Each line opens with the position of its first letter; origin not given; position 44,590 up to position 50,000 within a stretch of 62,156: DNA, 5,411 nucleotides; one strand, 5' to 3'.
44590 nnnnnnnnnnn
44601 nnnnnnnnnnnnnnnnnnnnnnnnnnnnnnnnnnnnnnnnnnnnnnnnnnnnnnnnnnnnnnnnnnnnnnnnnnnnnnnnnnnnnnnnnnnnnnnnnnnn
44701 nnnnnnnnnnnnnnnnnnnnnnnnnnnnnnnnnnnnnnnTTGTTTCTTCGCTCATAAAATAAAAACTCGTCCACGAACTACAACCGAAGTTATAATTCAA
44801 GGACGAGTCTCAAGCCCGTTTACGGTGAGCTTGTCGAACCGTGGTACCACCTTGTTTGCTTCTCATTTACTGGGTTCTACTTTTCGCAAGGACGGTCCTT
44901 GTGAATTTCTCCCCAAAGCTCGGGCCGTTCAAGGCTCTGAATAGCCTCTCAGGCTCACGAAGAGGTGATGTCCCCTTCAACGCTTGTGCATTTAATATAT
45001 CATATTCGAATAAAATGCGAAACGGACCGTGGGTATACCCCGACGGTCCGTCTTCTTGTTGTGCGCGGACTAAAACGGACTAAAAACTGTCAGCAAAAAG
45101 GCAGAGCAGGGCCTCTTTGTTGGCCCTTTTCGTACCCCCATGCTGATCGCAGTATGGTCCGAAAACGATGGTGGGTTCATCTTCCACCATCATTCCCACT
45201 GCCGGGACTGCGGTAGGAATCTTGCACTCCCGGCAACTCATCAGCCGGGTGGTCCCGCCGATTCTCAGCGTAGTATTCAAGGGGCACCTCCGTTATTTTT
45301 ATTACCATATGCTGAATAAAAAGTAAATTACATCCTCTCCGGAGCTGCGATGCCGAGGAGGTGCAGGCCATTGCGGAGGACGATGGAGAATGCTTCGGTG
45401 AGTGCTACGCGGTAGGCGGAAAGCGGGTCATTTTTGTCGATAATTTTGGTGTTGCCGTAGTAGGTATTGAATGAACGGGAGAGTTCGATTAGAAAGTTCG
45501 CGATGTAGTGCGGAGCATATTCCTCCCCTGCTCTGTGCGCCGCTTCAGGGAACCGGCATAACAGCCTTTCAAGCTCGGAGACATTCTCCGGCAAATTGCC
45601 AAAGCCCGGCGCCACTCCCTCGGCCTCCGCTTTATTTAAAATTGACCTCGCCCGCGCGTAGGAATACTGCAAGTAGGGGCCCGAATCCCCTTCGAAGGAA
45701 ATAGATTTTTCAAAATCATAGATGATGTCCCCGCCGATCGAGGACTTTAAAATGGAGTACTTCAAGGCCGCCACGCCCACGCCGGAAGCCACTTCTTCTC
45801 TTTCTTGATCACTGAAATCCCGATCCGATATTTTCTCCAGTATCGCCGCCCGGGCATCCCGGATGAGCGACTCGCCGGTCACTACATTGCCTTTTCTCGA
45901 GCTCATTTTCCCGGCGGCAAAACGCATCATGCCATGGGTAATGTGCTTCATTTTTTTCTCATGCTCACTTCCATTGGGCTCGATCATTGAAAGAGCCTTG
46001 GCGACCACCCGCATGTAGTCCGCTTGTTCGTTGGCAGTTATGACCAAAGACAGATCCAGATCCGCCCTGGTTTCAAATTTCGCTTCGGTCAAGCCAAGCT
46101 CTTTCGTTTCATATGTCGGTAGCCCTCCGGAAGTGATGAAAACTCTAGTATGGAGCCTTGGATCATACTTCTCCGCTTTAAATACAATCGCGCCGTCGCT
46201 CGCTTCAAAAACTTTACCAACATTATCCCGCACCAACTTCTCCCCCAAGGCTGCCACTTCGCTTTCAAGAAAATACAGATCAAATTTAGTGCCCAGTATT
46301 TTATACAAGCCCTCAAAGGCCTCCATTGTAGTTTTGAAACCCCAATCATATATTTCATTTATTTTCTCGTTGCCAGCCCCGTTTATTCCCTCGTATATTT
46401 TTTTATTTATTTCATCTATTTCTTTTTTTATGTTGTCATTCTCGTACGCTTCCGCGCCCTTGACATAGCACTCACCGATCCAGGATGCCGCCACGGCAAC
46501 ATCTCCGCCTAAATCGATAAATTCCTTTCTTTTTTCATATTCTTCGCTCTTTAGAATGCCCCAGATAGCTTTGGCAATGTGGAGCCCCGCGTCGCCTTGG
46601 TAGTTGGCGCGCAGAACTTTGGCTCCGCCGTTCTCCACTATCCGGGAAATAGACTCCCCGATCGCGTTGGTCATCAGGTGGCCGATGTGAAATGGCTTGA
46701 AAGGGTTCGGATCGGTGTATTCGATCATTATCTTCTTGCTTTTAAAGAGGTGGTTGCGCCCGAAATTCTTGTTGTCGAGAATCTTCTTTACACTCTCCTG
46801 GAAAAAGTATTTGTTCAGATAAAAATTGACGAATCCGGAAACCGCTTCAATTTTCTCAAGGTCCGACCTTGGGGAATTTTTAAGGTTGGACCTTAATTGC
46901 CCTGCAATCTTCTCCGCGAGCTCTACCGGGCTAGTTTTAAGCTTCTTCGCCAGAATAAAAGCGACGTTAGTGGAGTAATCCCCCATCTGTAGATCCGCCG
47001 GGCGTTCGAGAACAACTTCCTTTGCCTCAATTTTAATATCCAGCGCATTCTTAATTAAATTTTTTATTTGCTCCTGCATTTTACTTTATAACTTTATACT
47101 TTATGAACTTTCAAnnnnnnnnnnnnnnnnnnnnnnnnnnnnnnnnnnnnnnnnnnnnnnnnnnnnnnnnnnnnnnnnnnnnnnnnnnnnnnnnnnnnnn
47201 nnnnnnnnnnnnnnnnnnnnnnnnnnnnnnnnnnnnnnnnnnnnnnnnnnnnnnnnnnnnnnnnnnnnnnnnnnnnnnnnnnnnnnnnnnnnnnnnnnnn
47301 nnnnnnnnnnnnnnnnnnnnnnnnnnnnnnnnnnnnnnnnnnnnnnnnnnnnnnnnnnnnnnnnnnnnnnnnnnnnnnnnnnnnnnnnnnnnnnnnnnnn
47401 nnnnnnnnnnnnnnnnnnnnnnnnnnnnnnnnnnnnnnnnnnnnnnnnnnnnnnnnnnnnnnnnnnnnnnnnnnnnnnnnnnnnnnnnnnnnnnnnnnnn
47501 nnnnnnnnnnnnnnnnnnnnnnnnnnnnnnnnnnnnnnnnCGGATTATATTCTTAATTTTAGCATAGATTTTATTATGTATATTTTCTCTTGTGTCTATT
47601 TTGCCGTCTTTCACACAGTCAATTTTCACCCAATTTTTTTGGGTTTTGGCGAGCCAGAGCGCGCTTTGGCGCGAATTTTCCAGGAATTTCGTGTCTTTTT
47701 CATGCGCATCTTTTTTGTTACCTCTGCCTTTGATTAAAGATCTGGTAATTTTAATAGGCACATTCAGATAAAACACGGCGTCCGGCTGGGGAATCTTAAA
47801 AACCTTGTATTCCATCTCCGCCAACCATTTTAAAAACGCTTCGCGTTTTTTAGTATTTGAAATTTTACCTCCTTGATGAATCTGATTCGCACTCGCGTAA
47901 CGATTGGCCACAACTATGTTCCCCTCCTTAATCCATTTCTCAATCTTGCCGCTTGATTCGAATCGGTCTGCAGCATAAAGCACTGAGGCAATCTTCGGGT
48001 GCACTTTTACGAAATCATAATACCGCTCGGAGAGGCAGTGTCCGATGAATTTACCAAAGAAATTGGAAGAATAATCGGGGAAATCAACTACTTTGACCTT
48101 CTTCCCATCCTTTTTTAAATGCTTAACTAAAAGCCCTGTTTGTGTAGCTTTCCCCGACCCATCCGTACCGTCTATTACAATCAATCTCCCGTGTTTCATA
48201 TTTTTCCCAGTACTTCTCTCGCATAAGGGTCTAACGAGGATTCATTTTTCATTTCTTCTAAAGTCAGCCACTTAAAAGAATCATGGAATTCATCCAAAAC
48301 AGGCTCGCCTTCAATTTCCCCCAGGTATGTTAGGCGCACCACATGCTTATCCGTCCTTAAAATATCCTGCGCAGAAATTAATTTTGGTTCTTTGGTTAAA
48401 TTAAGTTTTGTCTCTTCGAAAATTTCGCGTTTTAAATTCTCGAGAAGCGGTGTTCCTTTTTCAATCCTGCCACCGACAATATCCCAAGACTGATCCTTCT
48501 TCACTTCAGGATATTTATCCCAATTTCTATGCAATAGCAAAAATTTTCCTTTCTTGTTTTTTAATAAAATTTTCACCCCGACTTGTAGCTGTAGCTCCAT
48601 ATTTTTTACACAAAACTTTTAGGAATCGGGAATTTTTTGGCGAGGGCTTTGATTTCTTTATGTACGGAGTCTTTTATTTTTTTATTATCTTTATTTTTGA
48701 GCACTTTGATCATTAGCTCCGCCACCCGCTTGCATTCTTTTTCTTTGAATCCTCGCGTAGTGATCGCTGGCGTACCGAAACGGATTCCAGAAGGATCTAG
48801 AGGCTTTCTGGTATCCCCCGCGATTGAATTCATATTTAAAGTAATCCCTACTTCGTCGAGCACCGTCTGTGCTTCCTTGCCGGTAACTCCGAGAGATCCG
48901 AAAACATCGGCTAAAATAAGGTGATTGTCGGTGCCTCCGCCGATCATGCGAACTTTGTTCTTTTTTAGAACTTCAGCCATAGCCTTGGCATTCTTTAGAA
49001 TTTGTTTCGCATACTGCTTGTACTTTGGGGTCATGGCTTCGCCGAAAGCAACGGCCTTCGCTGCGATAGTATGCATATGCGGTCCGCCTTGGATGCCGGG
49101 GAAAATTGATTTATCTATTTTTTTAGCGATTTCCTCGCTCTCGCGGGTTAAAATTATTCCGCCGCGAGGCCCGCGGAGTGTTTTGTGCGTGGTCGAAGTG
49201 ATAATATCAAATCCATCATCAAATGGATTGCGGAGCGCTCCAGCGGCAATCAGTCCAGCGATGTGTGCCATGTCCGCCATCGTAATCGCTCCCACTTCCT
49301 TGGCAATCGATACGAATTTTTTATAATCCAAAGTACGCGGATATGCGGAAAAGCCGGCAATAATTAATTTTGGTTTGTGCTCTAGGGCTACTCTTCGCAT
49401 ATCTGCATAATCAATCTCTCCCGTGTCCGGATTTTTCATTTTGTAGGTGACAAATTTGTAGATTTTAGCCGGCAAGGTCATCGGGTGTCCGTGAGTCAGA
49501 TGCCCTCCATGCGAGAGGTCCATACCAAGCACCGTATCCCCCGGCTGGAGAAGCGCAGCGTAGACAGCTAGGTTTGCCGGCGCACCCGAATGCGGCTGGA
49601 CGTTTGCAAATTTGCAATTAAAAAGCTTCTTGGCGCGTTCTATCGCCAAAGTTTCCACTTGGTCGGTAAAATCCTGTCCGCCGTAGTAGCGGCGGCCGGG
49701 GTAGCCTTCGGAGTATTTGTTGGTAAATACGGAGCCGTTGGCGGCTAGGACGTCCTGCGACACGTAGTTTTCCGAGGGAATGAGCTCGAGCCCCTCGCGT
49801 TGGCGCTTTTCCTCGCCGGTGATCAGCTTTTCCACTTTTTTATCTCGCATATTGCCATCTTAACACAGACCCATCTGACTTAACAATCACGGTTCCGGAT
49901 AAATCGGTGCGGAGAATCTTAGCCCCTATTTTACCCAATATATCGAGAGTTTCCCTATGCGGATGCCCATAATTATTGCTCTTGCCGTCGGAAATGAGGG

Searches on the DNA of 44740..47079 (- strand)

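Call 73: search_rna_families(source=window, start=44740, end=45340, threshold=evalue, max_evalue=1)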
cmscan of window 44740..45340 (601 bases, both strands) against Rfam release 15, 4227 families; matches with E-value up to 1: 2.
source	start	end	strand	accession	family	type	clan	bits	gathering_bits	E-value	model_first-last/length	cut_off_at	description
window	45021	45130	+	RF01386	isrB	Gene; sRNA;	-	22.2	35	0.11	1-87/87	no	isrB Hfq binding RNA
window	44796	44941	-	RF00230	T-box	Cis-reg; leader;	-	18.4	93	0.076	1-219/219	no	T-box leader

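Call 81: build_rna_model(alignment_id=A4, structure=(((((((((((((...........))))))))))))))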
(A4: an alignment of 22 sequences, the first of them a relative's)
Model R1 built from alignment A4 (22 sequences, 37 columns); structure: as given.
model positions 37; base pairs 13; branch points 0; effective number of sequences 22; information 1.145 bits per position. Calibrated on 0.2 Mb of random sequence (short: E-values are rough).
structure used (alignment columns):
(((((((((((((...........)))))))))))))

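Call 82: search_with_rna_model(model_id=R1, source=window, filters=off, max_evalue=10)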
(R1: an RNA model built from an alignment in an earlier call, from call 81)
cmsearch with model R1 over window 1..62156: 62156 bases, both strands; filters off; matches with E-value up to 10: 36.
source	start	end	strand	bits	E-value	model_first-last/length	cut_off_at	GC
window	8185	8221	+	54.1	2.8e-12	1-37/37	no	0.49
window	8977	9013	-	52.2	9.5e-12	1-37/37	no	0.49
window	46858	46894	+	51.4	1.6e-11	1-37/37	no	0.46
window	43814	43850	+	48.8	8.3e-11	1-37/37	no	0.54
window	8977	9013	+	48.7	8.7e-11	1-37/37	no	0.49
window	53635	53670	+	48.1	1.3e-10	1-37/37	no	0.5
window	8185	8221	-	44.4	1.4e-09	1-37/37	no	0.49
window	53635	53670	-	40.2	2.1e-08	1-37/37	no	0.5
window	46858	46894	-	40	2.3e-08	1-37/37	no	0.46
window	52437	52472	+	36.3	2.4e-07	1-37/37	no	0.56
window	43814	43850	-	34.7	6.9e-07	1-37/37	no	0.54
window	52437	52472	-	34.1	9.6e-07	1-37/37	no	0.56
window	19175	19200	+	13.1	0.63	1-37/37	no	0.5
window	37567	37591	+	13.1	0.63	1-37/37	no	0.52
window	37567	37591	-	12.7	0.84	1-37/37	no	0.52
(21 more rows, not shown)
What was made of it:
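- On Rickettsia palindromic elements (RPE): Six copies in the window (call 82).
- On DNA uptake sequence (DUS/USS type): 6 copies in 62 kb (call 82).
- Checked: The next hit scores 13 bits (call 82).
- This window has 6 copies in 62 kb (call 82).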

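Call 83: search_with_rna_model(model_id=R1, sources=[L116, L117, L118, L119, L120, L121, L122, L123, L124, L125, L126, L127, L128, L129, L130, L131, L132, L133, L134, L135, L136, L137, L138, L139, L140, L141, L142, L143, L144, L145, L146, L147, L148, L149, L150, L151, L152, L153, L154, L155, L156, L157, L158, L159, L160, L161, L162, L163, L164, L165, L166, L167, L168, L169, L170, L171, L172, L173, L174, L175, L176, L177, L178, L179, L180, L181, L182, L183, L184, L185, L186, L187, L188, L189, L190, L191, L192, L193, L194, L195], max_evalue=0.01)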
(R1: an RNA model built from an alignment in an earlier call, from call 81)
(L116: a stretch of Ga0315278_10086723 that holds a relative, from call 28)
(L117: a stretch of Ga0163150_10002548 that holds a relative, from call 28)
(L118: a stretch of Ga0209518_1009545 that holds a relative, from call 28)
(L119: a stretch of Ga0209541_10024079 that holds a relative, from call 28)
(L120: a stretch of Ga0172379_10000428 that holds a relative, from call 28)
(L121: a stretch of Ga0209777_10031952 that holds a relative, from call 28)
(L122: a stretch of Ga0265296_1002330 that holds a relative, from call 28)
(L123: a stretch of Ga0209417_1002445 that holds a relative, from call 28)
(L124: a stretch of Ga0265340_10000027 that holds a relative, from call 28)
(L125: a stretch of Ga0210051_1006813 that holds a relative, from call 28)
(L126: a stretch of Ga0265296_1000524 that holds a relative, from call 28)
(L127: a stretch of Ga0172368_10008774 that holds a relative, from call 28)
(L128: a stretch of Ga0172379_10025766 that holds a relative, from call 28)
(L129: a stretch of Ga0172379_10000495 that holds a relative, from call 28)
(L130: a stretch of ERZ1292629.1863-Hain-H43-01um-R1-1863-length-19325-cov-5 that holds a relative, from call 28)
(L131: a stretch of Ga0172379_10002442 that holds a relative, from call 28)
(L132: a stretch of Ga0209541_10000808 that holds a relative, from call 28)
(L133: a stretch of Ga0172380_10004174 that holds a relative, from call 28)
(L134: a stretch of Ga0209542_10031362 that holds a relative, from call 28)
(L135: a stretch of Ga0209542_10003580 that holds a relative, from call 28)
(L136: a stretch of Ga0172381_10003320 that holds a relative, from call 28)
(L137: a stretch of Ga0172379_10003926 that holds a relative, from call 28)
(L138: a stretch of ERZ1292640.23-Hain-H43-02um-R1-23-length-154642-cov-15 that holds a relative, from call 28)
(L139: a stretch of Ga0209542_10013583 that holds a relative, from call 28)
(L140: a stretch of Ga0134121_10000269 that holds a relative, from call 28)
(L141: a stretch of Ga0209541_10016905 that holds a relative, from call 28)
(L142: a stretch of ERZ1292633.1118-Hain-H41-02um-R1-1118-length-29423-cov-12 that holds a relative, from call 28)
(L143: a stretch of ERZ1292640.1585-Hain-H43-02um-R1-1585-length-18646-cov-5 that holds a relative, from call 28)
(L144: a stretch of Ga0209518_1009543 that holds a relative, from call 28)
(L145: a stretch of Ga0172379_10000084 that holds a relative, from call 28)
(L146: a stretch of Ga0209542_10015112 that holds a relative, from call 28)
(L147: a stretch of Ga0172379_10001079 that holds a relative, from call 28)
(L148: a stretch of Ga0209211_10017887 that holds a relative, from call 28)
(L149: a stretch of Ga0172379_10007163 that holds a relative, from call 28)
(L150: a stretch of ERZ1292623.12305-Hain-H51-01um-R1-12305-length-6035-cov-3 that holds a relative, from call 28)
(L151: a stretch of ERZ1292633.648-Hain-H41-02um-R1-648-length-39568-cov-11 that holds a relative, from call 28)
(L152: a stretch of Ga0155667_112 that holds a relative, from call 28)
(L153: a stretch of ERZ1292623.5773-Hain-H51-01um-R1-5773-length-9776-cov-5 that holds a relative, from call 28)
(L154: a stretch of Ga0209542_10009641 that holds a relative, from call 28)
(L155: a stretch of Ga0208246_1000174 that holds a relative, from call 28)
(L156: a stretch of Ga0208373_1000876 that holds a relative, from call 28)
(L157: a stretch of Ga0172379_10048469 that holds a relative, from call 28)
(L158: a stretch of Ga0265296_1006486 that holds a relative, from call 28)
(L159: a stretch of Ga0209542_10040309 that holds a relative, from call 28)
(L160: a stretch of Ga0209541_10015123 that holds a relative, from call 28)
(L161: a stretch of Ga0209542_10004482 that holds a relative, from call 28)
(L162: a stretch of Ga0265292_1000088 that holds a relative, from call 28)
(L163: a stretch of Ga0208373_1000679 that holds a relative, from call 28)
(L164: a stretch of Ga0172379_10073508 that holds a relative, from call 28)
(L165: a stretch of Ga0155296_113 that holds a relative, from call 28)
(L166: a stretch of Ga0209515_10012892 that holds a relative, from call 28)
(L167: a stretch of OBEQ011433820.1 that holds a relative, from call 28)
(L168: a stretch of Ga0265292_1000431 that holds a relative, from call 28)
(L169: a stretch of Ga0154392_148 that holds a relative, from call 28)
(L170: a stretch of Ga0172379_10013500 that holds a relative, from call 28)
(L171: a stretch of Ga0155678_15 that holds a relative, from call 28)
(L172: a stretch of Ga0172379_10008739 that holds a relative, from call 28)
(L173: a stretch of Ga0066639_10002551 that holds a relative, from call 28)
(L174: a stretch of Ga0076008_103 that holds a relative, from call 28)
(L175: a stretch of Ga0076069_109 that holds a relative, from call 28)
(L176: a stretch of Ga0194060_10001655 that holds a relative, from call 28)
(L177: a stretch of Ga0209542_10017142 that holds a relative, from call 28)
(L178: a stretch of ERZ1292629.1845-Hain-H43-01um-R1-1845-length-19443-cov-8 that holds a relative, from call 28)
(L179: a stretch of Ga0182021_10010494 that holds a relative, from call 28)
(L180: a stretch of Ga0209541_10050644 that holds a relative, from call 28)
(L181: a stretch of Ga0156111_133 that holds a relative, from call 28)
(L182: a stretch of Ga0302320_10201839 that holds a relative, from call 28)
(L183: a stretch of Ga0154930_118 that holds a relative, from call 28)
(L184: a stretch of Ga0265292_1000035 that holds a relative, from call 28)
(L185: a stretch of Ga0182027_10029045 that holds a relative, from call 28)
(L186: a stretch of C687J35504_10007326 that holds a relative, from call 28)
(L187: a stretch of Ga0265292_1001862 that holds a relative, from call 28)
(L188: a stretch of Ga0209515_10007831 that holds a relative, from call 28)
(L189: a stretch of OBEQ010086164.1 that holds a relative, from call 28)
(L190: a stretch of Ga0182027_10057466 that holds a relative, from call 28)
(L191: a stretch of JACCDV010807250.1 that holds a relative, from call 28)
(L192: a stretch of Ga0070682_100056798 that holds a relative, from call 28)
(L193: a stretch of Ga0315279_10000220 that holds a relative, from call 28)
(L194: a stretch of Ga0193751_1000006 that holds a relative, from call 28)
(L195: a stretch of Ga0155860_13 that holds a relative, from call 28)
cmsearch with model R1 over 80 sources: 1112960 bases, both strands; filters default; matches with E-value up to 0.01: 76.
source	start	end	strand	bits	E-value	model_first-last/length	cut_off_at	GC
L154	12516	12552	+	51.3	3.1e-10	1-37/37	no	0.46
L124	10304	10340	-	50.9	4e-10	1-37/37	no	0.43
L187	9762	9798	+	50.3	5.9e-10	1-37/37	no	0.41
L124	10304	10340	+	49.5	9.4e-10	1-37/37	no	0.43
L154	12516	12552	-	49.3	1.1e-09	1-37/37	no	0.46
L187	9762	9798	-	49.1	1.2e-09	1-37/37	no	0.41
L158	4947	4983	+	49.1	1.2e-09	1-37/37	no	0.43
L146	10734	10770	+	48.2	2.2e-09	1-37/37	no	0.43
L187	15378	15414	+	47.9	2.6e-09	1-37/37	no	0.38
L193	15181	15217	+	47.6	3.1e-09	1-37/37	no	0.3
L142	14803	14839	+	47.4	3.6e-09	1-37/37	no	0.43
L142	15019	15055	+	47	4.7e-09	1-37/37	no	0.49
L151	14826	14862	+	46.6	6e-09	1-37/37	no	0.38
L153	7810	7846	+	46.6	6e-09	1-37/37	no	0.38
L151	10195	10231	+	46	9.1e-09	1-37/37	no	0.51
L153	3179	3215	+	46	9.1e-09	1-37/37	no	0.51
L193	15181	15217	-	45.7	1.1e-08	1-37/37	no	0.3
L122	8866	8902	+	45.4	1.3e-08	1-37/37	no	0.41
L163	14914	14950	+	45.1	1.6e-08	1-37/37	no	0.24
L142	10189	10225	+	44.6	2.1e-08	1-37/37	no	0.49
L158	3808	3844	+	44.6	2.1e-08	1-37/37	no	0.49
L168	11470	11506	+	44.6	2.1e-08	1-37/37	no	0.49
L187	15378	15414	-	44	3.2e-08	1-37/37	no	0.38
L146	10968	11004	+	43.8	3.6e-08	1-37/37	no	0.43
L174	17258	17294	+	43.8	3.6e-08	1-37/37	no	0.43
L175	18447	18483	+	43.8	3.6e-08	1-37/37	no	0.43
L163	15154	15190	+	43.6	4e-08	1-37/37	no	0.38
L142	15019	15055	-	43.6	4e-08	1-37/37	no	0.49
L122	8866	8902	-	43.2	5.3e-08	1-37/37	no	0.41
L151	14826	14862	-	42.2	9.9e-08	1-37/37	no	0.38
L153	7810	7846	-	42.2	9.9e-08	1-37/37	no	0.38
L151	11482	11518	+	42.1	1.1e-07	1-37/37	no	0.49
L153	4466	4502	+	42.1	1.1e-07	1-37/37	no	0.49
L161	4040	4077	-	41.2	1.9e-07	1-37/37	no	0.37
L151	10195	10231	-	41.1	2.1e-07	1-37/37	no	0.51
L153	3179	3215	-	41.1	2.1e-07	1-37/37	no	0.51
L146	10968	11004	-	40.6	2.9e-07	1-37/37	no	0.43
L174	17258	17294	-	40.6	2.9e-07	1-37/37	no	0.43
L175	18447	18483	-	40.6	2.9e-07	1-37/37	no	0.43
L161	4040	4077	+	40.4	3.2e-07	1-37/37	no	0.37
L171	3811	3850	-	38.6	9.7e-07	1-37/37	no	0.5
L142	10189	10225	-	38.6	9.7e-07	1-37/37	no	0.49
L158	3808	3844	-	38.6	9.7e-07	1-37/37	no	0.49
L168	11470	11506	-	38.6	9.7e-07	1-37/37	no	0.49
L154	14802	14838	+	38.4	1.1e-06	1-37/37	no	0.41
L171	3811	3850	+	38.3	1.2e-06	1-37/37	no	0.5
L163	14914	14950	-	38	1.5e-06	1-37/37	no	0.24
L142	14803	14839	-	37.7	1.7e-06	1-37/37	no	0.43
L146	10734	10770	-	37.6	1.9e-06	1-37/37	no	0.43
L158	6884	6923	-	37.6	1.9e-06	1-37/37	no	0.45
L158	4947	4983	-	37.2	2.4e-06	1-37/37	no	0.43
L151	11482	11518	-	36.2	4.5e-06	1-37/37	no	0.49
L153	4466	4502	-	36.2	4.5e-06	1-37/37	no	0.49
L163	15154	15190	-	36.2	4.5e-06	1-37/37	no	0.38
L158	6884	6923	+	34.4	1.5e-05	1-37/37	no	0.45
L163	10234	10270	+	34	1.9e-05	1-37/37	no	0.51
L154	14802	14838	-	33.8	2.1e-05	1-37/37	no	0.41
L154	15042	15078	+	33.3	3e-05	1-37/37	no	0.43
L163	3237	3272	-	31.3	0.00011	1-37/37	no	0.5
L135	3939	3974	-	30.5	0.00017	1-37/37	no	0.44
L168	14458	14493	+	30.1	0.00023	1-37/37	no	0.58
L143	5663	5698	+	29.3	0.00037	1-37/37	no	0.53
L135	3939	3974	+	28.7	0.00054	1-37/37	no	0.44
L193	14810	14845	+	28.6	0.00058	1-37/37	no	0.58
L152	1843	1880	+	28.5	0.00062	1-37/37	no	0.45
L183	1843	1880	+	28.5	0.00062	1-37/37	no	0.45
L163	3237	3272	+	28.1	0.00082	1-37/37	no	0.5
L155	3698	3733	-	28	0.00085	1-37/37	no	0.53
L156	3698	3733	-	28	0.00085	1-37/37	no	0.53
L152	1843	1880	-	27.7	0.0011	1-37/37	no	0.45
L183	1843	1880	-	27.7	0.0011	1-37/37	no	0.45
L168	14458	14493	-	27.6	0.0011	1-37/37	no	0.58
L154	15042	15078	-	27.2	0.0014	1-37/37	no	0.43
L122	13036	13072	+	26.6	0.0022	1-37/37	no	0.43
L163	10234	10270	-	26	0.0032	1-37/37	no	0.51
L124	9041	9077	-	25.7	0.0037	1-37/37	no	0.38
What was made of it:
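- On DNA uptake sequence (DUS/USS type): About 1 per 26 kb on average in relatives, with none in 55 of 80 loci (call 83).
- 1.11 Mb of related DNA, not chosen for the element, has about 42 family members in 25 of 80 loci and none in the other 55 (call 83).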

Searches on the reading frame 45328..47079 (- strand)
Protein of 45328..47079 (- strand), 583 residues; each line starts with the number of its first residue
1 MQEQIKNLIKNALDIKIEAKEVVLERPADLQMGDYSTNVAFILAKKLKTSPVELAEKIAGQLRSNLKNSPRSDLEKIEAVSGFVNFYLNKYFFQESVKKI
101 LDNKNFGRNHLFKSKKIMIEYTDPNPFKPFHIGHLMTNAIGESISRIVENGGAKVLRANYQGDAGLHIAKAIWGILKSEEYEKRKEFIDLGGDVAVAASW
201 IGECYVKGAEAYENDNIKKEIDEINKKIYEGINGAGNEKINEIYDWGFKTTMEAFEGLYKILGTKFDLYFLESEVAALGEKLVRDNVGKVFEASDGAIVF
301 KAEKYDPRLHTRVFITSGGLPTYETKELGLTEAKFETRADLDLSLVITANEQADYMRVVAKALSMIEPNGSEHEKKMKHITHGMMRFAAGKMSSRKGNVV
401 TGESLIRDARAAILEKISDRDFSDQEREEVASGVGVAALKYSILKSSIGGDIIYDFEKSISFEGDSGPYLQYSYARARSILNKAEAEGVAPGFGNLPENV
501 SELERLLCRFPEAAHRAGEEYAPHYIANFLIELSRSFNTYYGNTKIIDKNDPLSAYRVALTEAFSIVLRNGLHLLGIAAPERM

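Call 28: find_related_loci(query=window:45328-47079:-, collection=metagenome_contigs, flank=10000)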
Query window:45328-47079:- (583 aa) in metagenome_contigs; peptide patterns used: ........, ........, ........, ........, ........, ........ (x = any residue, [..] = any of these).
497 stretches matched a pattern; 254 encode a relative of the query (tblastn E <= 1e-3); the best 80 are kept; 80 distinct loci.
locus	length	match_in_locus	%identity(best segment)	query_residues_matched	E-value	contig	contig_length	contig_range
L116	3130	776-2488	64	1-583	0e+0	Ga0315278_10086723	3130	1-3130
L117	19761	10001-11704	62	1-583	0e+0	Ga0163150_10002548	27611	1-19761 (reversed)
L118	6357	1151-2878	63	1-583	0e+0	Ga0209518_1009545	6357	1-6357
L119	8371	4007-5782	61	1-583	0e+0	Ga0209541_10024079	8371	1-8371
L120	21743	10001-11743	62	1-583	0e+0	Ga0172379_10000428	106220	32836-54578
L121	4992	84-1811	63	1-583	0e+0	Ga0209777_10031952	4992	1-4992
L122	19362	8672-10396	63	1-583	0e+0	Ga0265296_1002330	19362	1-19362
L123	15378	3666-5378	62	1-583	0e+0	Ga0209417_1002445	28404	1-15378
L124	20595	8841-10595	62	1-583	0e+0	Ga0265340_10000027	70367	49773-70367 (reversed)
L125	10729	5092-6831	62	1-583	0e+0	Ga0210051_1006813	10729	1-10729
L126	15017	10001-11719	62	4-583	0e+0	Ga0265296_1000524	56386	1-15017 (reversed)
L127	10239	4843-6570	62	1-583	0e+0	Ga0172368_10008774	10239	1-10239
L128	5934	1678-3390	63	1-583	0e+0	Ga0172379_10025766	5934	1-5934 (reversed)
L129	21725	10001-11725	63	1-583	0e+0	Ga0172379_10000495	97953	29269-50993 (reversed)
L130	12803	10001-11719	63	1-583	0e+0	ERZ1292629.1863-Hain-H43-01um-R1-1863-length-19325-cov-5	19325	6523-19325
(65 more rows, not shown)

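Call 68: search_protein_families(library=pfam, proteins=[window:45328-47079:-], max_evalue=0.00001)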
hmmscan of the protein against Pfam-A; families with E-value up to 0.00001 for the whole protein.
window:45328-47079:- (583 aa): 3 families
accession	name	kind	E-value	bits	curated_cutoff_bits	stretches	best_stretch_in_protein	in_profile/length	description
PF00750.26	tRNA-synt_1d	-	8.1e-31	107.7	23.3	1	97-456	2-349/349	tRNA synthetases class I (R), catalytic domain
PF05746.21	DALR_1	-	2.1e-27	96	22.3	1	470-583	1-117/117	DALR anticodon binding domain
PF03485.21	Arg_tRNA_synt_N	-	2.7e-19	70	21.5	1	3-88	5-85/85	Arginyl tRNA synthetase N terminal domain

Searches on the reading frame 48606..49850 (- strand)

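Call 69: search_protein_families(library=pfam, proteins=[window:48606-49850:-], max_evalue=0.00001)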
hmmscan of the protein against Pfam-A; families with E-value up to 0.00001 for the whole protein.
window:48606-49850:- (414 aa): 2 families
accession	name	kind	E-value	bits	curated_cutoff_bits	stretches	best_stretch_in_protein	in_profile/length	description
PF00464.25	SHMT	-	9e-157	522.2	27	1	2-379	4-398/399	Serine hydroxymethyltransferase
PF00155.27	Aminotran_1_2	-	2.5e-10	40.5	19.7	1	56-320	38-313/361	Aminotransferase class I and II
